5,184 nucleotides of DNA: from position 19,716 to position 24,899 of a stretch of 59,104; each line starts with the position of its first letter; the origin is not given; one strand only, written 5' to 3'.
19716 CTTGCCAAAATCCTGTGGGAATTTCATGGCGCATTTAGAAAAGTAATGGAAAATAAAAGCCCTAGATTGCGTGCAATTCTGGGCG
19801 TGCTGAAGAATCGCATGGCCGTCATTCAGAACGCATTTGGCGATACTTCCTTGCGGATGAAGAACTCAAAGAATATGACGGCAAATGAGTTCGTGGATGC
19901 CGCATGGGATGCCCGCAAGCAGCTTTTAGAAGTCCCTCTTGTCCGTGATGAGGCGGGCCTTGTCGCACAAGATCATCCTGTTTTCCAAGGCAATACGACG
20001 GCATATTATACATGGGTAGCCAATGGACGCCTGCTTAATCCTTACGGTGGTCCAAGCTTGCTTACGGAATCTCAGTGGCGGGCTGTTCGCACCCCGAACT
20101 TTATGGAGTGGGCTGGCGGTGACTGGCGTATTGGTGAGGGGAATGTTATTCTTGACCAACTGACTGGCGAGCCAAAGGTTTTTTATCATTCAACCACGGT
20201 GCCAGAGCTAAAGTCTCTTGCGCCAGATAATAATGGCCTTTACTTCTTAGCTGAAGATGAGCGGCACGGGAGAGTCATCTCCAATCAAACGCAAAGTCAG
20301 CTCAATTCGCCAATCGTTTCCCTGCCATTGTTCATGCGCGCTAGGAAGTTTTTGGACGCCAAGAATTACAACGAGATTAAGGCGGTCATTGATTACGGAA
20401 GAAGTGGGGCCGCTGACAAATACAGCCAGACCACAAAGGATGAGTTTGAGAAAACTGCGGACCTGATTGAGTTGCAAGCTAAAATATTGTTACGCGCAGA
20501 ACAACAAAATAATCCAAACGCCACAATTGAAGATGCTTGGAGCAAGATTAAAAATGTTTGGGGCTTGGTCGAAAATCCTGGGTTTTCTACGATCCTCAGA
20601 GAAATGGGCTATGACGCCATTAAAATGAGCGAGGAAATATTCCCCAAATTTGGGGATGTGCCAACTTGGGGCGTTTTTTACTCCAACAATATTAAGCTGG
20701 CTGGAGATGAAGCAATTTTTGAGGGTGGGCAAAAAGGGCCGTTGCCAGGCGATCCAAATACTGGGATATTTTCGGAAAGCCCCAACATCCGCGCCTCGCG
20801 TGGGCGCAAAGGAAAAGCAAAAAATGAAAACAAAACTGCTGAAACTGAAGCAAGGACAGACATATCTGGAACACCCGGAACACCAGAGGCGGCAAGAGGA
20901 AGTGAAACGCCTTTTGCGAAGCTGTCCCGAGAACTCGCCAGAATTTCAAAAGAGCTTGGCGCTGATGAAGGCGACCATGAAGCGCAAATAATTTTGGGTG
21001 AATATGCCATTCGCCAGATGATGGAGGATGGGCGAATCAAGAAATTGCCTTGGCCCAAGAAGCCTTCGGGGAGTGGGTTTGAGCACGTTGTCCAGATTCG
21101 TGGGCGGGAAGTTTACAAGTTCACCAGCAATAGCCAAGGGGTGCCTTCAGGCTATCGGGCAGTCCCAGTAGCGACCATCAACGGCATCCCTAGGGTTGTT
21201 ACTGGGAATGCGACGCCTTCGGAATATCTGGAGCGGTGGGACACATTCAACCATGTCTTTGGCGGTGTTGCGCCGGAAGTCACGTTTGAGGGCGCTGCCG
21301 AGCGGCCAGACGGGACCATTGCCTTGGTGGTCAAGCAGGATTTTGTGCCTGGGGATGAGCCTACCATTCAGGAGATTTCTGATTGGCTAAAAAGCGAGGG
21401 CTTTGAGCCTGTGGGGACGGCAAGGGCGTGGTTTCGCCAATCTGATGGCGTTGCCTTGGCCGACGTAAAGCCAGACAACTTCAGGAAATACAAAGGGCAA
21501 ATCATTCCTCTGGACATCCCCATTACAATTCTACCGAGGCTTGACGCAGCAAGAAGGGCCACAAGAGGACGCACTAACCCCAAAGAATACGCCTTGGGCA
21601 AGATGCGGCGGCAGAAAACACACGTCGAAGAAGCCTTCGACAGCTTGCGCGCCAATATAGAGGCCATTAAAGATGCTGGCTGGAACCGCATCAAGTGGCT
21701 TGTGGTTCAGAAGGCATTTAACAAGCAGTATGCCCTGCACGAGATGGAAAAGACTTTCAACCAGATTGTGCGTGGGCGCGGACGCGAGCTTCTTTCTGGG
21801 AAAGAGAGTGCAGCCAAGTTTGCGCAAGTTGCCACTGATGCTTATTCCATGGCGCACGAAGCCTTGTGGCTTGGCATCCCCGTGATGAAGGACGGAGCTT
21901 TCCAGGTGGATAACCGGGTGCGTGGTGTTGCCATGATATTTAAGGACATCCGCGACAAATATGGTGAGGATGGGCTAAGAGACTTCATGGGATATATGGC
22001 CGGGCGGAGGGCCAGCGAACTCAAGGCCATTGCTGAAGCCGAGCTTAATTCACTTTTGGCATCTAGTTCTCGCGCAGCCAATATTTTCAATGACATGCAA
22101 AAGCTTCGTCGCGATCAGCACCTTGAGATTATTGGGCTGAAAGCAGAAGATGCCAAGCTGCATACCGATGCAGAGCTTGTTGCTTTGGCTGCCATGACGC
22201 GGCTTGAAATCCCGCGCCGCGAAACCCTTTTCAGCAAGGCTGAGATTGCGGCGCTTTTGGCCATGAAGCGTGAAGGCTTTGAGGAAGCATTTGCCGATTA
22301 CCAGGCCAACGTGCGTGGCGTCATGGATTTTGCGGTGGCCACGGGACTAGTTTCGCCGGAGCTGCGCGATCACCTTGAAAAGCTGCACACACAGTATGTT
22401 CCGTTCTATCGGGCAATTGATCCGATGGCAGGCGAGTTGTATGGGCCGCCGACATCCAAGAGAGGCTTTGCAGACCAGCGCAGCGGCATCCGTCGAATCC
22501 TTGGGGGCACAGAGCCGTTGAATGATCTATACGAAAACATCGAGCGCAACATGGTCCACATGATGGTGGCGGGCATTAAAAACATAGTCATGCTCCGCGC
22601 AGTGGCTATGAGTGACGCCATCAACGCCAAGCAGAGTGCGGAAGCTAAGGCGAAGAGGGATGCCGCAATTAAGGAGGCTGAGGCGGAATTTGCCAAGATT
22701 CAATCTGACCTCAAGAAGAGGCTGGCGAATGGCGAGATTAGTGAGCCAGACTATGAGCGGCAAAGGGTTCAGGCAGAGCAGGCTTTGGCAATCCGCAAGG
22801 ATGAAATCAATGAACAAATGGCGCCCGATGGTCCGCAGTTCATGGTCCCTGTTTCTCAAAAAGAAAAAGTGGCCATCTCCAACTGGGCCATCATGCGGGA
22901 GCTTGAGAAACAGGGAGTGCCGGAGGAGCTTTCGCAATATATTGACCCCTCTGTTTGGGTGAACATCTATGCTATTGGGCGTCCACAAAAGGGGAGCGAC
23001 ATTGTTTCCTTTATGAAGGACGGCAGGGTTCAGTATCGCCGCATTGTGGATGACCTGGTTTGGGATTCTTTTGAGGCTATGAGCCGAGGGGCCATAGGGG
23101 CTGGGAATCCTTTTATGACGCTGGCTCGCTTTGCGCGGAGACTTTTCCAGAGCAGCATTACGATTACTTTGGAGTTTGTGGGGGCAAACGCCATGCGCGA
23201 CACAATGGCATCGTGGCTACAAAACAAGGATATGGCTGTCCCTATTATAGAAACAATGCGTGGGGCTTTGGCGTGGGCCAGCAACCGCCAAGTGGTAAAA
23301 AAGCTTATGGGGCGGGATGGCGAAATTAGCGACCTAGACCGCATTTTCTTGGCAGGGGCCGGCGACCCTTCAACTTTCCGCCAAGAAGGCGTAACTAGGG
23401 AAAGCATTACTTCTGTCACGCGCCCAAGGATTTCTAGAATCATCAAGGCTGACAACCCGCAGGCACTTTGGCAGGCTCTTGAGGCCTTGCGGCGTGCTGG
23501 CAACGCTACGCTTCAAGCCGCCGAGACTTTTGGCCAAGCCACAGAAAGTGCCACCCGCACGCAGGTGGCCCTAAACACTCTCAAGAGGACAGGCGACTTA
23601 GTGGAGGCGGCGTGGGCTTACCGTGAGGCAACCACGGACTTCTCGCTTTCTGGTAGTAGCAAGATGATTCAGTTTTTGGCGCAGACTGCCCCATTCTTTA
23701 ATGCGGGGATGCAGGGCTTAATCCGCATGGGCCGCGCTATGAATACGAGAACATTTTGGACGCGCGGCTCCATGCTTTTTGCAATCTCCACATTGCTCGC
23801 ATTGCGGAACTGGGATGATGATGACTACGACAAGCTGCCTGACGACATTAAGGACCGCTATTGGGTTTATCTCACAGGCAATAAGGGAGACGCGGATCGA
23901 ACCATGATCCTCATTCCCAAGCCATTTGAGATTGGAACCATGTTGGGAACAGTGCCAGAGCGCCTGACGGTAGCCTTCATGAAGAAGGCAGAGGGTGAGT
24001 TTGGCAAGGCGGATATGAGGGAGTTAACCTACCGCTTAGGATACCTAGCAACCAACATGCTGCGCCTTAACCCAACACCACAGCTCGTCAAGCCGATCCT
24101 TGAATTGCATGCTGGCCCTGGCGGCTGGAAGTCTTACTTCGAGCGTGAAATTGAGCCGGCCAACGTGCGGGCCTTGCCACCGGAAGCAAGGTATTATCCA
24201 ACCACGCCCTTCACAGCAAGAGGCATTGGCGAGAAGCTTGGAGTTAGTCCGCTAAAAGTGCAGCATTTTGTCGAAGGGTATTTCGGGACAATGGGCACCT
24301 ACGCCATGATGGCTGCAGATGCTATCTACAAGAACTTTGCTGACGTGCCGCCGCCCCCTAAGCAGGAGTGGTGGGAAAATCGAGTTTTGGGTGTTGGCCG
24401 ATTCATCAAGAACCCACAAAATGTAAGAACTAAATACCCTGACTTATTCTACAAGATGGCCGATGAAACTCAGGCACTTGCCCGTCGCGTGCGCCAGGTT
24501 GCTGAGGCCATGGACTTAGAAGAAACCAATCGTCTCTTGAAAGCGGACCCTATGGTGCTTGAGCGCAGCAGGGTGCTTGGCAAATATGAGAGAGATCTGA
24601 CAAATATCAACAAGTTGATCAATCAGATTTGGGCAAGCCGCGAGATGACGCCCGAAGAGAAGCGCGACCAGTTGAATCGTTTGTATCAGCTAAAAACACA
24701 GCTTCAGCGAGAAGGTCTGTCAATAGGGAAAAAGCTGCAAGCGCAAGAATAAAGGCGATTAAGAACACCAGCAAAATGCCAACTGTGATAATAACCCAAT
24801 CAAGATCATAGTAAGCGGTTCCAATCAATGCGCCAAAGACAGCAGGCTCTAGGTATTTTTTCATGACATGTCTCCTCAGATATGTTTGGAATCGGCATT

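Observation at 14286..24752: A 3,488-aa polyvalent protein with two kinase-like modules and an ART-like module occupies 18 percent of the genome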

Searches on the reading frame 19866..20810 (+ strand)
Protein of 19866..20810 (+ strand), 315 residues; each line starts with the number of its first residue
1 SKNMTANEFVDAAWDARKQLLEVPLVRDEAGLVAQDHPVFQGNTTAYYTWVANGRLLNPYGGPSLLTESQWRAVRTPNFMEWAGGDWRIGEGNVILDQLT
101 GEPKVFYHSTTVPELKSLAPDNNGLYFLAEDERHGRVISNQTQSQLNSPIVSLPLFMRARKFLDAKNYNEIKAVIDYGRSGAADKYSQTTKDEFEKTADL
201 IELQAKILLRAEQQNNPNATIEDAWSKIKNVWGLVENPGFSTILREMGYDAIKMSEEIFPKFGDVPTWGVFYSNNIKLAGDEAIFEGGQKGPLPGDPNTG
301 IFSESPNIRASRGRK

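Call 19: search_protein_families(library=pfam, proteins=[window:19866-20810:+], max_evalue=10)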
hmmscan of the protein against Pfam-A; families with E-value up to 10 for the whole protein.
window:19866-20810:+ (315 aa): 1 family
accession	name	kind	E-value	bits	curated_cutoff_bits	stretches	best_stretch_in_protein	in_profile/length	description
PF18760.7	ART-PolyVal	-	0.14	13.4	31.2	1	100-281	3-135/140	ADP-Ribosyltransferase in polyvalent proteins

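Call 37: search_solved_structures(query=A1, max_evalue=10, show_alignments=2)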
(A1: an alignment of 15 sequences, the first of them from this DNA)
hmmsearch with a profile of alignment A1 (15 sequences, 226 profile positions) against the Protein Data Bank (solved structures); distinct sequences matched with E-value up to 10: 12.
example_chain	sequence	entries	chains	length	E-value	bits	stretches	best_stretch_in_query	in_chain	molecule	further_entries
6fy2_P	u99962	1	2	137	0.22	15.2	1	110-203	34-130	CAP225 Scaffolded V1V2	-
6o41_M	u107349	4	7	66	0.23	15.2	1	171-203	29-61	Immunoglobulin G-binding protein G (DOMAIN III) | Immunoglobulin G-binding protein G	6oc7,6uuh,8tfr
1p7e_A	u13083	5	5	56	0.24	15.1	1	171-202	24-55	Immunoglobulin G binding protein G | Immunoglobulin G-binding protein G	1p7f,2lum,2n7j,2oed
6wfw_G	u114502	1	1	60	0.24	15.1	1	171-203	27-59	Immunoglobulin G-binding protein G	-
6was_G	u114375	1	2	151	0.26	15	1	109-203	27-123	1FD6 16055 V1V2 scaffold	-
2nmq_A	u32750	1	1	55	0.26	15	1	171-202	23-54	Immunoglobulin G-binding protein G precursor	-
6w00_G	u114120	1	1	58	0.28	14.9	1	171-202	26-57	Immunoglobulin G-binding protein G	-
8wcj_A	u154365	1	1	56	0.34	14.6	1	170-202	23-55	Immunoglobulin G-binding protein G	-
6xsn_C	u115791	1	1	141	0.36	14.5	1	109-201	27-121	16055_V1V2-1FD6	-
5yyl_A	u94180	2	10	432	0.38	14.5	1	41-79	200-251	Major royal jelly protein 1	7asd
6fy1_X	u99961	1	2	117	0.39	14.4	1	114-203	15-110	CAP228 Autologous Scaffolded V1V2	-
5vgj_G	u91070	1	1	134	0.47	14.2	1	113-203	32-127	1FD6-V1V2-WITO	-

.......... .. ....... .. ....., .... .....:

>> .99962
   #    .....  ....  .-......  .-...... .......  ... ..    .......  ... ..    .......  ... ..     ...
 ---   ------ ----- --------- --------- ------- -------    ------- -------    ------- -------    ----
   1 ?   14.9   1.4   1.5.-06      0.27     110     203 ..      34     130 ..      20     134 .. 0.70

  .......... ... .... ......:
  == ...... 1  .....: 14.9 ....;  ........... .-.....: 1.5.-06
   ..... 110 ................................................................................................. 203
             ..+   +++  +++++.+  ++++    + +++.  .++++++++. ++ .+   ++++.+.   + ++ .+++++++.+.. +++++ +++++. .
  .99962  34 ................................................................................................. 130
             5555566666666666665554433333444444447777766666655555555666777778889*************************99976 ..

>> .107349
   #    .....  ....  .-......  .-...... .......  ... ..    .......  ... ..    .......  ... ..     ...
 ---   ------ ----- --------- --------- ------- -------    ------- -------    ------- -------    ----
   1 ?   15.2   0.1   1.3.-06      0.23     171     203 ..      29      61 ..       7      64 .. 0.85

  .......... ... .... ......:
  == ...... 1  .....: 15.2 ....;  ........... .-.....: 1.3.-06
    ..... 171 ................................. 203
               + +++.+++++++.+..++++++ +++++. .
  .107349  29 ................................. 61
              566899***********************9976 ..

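Call 43: predict_structure(alignment_id=A1)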
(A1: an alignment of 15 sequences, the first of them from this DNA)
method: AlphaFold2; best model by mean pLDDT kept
length: 261 residues; sequences in the alignment: 15
mean_pLDDT: 82.3   pTM: 0.79
mean pLDDT of the five models: 82.3, 81.8, 81.6, 80.8, 80.1
residues with pLDDT >= 90: 147; 70-90: 66; 50-70: 21; < 50: 27
segments of 3 or more residues with pLDDT < 50: 1-4, 242-261
pLDDT, mean of each block of 10 residues (from residue 1): 51 90 92 94 91 95 86 57 90 78 83 94 95 93 92 94 96 97 82 87 93 77 89 74 41 35 29
secondary structure, 60 per line:
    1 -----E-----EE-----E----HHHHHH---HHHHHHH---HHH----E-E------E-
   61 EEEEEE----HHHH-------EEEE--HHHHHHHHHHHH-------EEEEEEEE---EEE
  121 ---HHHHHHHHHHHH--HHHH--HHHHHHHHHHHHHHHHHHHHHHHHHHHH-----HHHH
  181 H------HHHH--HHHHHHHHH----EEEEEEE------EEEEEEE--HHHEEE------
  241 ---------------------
elements in order: H24-29 H33-39 E61-66 H71-74 E82-85 H88-99 E107-114 E118-120 H124-135 H138-141 H144-171 H177-181 H188-191 H194-202 E207-213 E220-226 E232-234

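Call 47: fold_search(model_id=the predicted structure, library=pdb)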
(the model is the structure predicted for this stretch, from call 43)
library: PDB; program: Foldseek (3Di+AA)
matches with E <= 10: 52; with E <= 0.001: 0
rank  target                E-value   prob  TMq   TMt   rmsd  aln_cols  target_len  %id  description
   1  9k3a_B                6.6e-03  0.96  0.33  0.10  11.1       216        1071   12  Cyanophage A4 pre-ejectosome with C1 symmetry (released 2025-04-09)
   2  6fkg_B                8.7e-02  0.82  0.33  0.44   6.8       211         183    8  Crystal structure of the M.tuberculosis MbcT-MbcA toxin-antitoxin complex. (released 2019-02-27)
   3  6d0h_C                2.6e-01  0.51  0.30  0.46   8.9       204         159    7  ParT: Prs ADP-ribosylating toxin bound to cognate antitoxin ParS (released 2019-01-09)
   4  8qnq_C                2.8e-01  0.38  0.30  0.31   9.8       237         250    8  Structure of the toxin-antitoxin NatRT complex from Pseudomonas aeruginosa. NatTE29D mutant (released 2024-10-02)
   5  9r35_D                4.0e-01  0.41  0.29  0.46   7.1       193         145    6  Crystal structure of the Pseudomonas putida Xre-RES toxin-antitoxin complex bound to promoter DNA (released 2025-08-20)
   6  6d0i_C                4.5e-01  0.38  0.30  0.46   8.9       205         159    7  ParT: Prs ADP-ribosylating toxin bound to cognate antitoxin ParS. L48M ParT, SeMet-substituted complex. (released 2019-01-09)
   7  6d0i_A                5.0e-01  0.35  0.30  0.44   8.9       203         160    5  ParT: Prs ADP-ribosylating toxin bound to cognate antitoxin ParS. L48M ParT, SeMet-substituted complex. (released 2019-01-09)
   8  6d0h_A                6.4e-01  0.33  0.30  0.45   8.9       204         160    6  ParT: Prs ADP-ribosylating toxin bound to cognate antitoxin ParS (released 2019-01-09)
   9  8qnl_C                6.7e-01  0.30  0.32  0.33   7.8       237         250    7  Structure of the toxin-antitoxin NatRT complex from Pseudomonas aeruginosa (released 2024-10-02)
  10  4k6l_G                1.2e+00  0.11  0.20  0.22   6.6       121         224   10  Structure of Typhoid Toxin (released 2013-07-17)
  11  8wr2_B                1.6e+00  0.07  0.16  0.14  15.8       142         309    9  Crystal Structure of Human Pyridoxal Kinase with bound Luteolin (released 2024-03-20)
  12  4z9d_A                3.3e+00  0.07  0.17  0.24   7.2       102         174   10  EcPltA (released 2016-10-12)
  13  7ee6_G                3.3e+00  0.06  0.18  0.21   7.8       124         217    8  Crystal structure of PltC toxin (released 2021-12-22)
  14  3fhx_B                3.3e+00  0.03  0.16  0.14  16.2       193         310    9  Crystal structure of D235A mutant of human pyridoxal kinase (released 2008-12-23)
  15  4pns_A                4.1e+00  0.06  0.25  0.32  15.1       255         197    8  Crystal Structure of human Tankyrase 2 in complex with INH2BP. (released 2014-10-15)
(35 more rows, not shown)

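Call 89: fold_search(model_id=the predicted structure, library=viral)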
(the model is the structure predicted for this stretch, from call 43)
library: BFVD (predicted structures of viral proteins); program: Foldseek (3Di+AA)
matches with E <= 10: 153; with E <= 0.001: 37
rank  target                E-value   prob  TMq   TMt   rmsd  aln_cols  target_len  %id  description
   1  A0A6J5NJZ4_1          1.1e-07  1.00  0.48  0.17  10.9       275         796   18  Large polyvalent protein associated domain-containing protein [uncultured Caudovirales phage]
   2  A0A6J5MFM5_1          1.7e-07  1.00  0.43  0.13   9.0       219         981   20  ART-PolyVal-like domain-containing protein [uncultured Caudovirales phage]
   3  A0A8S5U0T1            1.8e-07  1.00  0.45  0.40   5.3       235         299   20  Crystallin beta/gamma motif-containing protein (Fragment) [Podoviridae sp. ctpWp23]
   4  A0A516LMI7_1          3.1e-07  1.00  0.48  0.10  11.5       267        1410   16  (no name in the UniProt tables at hand)
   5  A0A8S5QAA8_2          6.2e-07  1.00  0.43  0.09   8.7       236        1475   20  Type I restriction enzyme [Podoviridae sp. ctsfx1]
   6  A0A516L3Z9            9.3e-07  1.00  0.42  0.16  11.5       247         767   14  (no name in the UniProt tables at hand)
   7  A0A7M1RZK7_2          1.2e-06  1.00  0.40  0.09   9.3       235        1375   21  ART-PolyVal-like domain-containing protein [uncultured phage cr271_1]
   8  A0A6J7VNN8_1          1.5e-06  1.00  0.44  0.10   6.2       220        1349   14  Uncharacterized protein [uncultured Caudovirales phage]
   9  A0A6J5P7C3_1          1.6e-06  1.00  0.41  0.09   5.8       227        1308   14  Uncharacterized protein [uncultured Caudovirales phage]
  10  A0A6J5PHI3            1.8e-06  1.00  0.39  0.12  11.8       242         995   18  Uncharacterized protein [uncultured Caudovirales phage]
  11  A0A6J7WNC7            3.8e-06  1.00  0.42  0.12   6.4       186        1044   16  LT_GEWL domain containing protein (Fragment) [uncultured Caudovirales phage]
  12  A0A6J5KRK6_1          8.1e-06  1.00  0.39  0.09  12.7       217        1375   13  Large polyvalent protein associated domain-containing protein [uncultured Caudovirales phage]
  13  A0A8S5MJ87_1          8.6e-06  1.00  0.42  0.09  10.3       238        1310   20  ATP dependent DNA helicase [CrAss-like virus sp. ctcfK29]
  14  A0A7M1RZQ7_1          1.1e-05  1.00  0.41  0.10  10.2       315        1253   16  ART-PolyVal-like domain-containing protein [uncultured phage cr116_1]
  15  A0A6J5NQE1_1          1.2e-05  1.00  0.41  0.15   5.3       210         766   14  Zeta toxin domain containing protein [uncultured Caudovirales phage]
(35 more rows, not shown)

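Call 96: search_protein_families(library=phrogs, proteins=[window:19866-20810:+], max_evalue=1)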
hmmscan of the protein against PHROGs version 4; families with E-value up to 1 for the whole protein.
window:19866-20810:+ (315 aa): 3 families
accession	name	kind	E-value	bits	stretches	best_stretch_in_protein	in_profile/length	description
phrog_30335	-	unknown function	3.7e-06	25.2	1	58-111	1840-1893/2900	-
phrog_37199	-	unknown function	0.35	11.9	0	183-252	37-106/170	-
phrog_34602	-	unknown function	0.46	11.1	1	200-262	69-129/190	-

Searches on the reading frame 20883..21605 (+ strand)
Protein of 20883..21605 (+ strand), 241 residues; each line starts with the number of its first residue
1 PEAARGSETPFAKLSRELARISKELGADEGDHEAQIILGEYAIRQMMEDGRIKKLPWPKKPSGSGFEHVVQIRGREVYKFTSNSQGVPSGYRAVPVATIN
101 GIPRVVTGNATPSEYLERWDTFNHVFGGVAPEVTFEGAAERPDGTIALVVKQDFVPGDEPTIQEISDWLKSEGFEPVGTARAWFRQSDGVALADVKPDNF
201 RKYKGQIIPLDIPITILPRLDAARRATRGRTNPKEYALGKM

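Call 19: search_protein_families(library=pfam, proteins=[window:20883-21605:+], max_evalue=10)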
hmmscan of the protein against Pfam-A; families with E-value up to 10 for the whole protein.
window:20883-21605:+ (241 aa): 1 family
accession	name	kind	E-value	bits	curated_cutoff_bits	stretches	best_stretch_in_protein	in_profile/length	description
PF18762.7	Kinase-PolyVal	-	1.3e-09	38.7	27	1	111-211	56-153/160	Serine/Threonine/Tyrosine Kinase found in polyvalent proteins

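Call 96: search_protein_families(library=phrogs, proteins=[window:20883-21605:+], max_evalue=1)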
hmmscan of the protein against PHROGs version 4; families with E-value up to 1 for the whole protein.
window:20883-21605:+ (241 aa): 0 families

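Call 104: find_related_loci(query=window:20883-21605:+, collection=metagenome_contigs, flank=10000)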
Query window:20883-21605:+ (241 aa) in metagenome_contigs; peptide patterns used: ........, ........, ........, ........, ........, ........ (x = any residue, [..] = any of these).
138 stretches matched a pattern, but none encodes a relative of the query by tblastn (E <= 1e-3).

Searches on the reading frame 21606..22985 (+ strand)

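Call 19: search_protein_families(library=pfam, proteins=[window:21606-22985:+], max_evalue=10)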
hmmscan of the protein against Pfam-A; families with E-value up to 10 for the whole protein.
window:21606-22985:+ (460 aa): 2 families
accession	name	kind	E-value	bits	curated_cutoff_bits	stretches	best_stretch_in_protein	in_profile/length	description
PF09851.14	SHOCT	-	0.00066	19.8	27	1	368-387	5-24/28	Short C-terminal domain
PF23824.1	DUF7194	-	0.056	13.3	27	1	321-368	133-180/204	Family of unknown function (DUF7194)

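Call 96: search_protein_families(library=phrogs, proteins=[window:21606-22985:+], max_evalue=1)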
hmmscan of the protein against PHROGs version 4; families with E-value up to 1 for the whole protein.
window:21606-22985:+ (460 aa): 3 families
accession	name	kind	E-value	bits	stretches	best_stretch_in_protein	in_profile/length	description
phrog_9854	-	unknown function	0.00037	19.2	1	234-331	966-1061/1636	-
phrog_3241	-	unknown function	0.073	13.5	1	321-368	135-182/207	-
phrog_22744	-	unknown function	0.34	12.6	0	297-328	22-53/72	-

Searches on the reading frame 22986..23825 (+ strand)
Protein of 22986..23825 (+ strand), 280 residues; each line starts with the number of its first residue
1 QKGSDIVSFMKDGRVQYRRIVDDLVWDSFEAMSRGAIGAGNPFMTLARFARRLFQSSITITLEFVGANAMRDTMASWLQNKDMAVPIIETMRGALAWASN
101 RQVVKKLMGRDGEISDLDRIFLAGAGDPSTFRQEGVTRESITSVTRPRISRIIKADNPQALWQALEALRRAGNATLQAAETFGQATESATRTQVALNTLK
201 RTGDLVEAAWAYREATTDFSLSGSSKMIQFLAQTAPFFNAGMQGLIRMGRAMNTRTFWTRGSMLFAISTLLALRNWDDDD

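Call 19: search_protein_families(library=pfam, proteins=[window:22986-23825:+], max_evalue=10)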
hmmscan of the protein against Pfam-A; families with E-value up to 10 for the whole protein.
window:22986-23825:+ (280 aa): 1 family
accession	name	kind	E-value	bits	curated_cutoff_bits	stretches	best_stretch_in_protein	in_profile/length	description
PF22798.2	DUF5817_CT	-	0.22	11.8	29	0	188-213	28-53/54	DUF5817, C-terminal domain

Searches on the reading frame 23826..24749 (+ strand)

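Call 19: search_protein_families(library=pfam, proteins=[window:23826-24749:+], max_evalue=10)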
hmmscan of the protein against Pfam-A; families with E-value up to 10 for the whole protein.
window:23826-24749:+ (308 aa): 2 families
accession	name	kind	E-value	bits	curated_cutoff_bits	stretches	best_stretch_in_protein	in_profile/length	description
PF18857.6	LPD38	-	1.1e-30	107.6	27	1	1-182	4-183/189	Large polyvalent protein associated domain 38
PF07564.17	DUF1542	-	0.24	11.9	24.3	1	261-293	13-45/77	Domain of Unknown Function (DUF1542)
